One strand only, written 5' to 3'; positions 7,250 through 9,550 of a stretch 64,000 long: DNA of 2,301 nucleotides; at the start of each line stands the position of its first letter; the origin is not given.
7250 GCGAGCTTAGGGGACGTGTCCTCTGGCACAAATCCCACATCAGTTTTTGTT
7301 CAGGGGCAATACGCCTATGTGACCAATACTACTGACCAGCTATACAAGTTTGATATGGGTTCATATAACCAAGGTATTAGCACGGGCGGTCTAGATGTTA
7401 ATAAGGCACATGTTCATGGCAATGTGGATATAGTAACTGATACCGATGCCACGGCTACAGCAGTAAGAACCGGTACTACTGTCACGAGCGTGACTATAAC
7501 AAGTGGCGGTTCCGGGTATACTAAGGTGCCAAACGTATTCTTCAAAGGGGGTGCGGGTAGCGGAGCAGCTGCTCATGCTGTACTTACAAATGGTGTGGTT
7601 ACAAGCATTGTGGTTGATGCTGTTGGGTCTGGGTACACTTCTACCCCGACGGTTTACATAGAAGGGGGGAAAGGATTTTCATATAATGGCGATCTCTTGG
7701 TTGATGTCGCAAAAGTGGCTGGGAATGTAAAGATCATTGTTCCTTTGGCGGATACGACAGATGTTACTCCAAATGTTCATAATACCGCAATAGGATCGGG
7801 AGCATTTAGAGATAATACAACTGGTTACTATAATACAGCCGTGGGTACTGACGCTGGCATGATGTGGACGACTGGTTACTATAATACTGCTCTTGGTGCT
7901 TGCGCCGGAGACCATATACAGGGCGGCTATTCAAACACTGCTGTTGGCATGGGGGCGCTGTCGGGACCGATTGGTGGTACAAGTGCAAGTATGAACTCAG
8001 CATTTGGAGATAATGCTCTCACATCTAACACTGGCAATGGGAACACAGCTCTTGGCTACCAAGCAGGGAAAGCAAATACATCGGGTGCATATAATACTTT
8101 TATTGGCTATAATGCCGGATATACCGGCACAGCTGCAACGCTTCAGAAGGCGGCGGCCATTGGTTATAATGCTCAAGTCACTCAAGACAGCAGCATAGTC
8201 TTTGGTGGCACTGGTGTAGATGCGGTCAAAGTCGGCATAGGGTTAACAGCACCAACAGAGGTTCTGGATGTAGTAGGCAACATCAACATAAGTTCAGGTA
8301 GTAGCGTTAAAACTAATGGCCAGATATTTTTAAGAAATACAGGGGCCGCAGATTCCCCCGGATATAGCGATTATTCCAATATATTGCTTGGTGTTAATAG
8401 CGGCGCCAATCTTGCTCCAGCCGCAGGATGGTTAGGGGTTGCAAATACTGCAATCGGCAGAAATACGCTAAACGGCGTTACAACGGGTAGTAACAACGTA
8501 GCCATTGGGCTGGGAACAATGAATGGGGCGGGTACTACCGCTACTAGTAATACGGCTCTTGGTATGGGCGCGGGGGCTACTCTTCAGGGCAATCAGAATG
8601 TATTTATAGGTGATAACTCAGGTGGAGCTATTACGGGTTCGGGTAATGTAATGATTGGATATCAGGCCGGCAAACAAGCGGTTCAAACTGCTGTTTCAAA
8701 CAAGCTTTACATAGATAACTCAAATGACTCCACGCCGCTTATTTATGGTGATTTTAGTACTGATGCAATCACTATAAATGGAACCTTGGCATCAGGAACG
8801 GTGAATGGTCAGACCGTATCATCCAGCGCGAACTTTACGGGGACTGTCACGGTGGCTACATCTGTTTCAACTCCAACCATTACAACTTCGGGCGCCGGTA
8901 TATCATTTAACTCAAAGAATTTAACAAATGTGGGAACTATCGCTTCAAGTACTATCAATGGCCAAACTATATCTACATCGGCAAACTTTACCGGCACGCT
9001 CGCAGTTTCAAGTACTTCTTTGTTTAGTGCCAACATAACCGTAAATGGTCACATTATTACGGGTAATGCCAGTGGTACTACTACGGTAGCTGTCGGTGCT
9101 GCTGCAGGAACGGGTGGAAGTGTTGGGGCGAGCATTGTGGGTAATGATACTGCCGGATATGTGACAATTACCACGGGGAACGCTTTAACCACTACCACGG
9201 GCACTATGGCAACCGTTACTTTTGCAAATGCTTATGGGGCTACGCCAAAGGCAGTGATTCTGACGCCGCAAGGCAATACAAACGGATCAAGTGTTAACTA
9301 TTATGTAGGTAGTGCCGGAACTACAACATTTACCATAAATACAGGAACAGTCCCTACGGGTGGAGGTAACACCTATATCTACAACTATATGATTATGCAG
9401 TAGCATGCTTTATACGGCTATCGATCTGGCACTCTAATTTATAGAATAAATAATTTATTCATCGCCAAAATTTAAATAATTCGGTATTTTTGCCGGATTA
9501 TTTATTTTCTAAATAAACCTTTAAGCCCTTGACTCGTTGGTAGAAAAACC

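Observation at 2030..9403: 2457-aa protein with tail-fibre-like repeats and three LVIVD beta-propeller blocks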

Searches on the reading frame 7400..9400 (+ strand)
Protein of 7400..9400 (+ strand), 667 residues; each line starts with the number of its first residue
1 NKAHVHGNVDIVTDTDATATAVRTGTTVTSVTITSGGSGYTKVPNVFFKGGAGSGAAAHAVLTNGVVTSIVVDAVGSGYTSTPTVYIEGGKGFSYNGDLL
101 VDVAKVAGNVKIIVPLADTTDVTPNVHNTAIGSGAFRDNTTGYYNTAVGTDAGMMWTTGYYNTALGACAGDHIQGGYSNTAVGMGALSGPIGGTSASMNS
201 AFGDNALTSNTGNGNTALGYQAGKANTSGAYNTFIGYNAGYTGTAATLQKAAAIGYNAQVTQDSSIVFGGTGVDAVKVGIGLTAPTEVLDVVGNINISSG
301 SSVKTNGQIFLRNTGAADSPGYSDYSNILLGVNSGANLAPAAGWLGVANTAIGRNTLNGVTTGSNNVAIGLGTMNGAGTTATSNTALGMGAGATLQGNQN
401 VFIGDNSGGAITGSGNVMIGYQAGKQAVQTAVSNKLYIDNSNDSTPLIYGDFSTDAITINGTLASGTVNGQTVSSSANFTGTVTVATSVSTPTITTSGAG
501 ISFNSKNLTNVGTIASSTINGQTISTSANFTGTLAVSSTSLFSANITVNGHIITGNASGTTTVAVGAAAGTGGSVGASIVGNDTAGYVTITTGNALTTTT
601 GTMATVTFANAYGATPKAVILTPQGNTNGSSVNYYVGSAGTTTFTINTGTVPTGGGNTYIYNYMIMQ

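Call 14: search_solved_structures(query=window:7400-9400:+, max_evalue=10, show_alignments=2)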
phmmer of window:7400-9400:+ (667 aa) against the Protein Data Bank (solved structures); distinct sequences matched with E-value up to 10: 0.
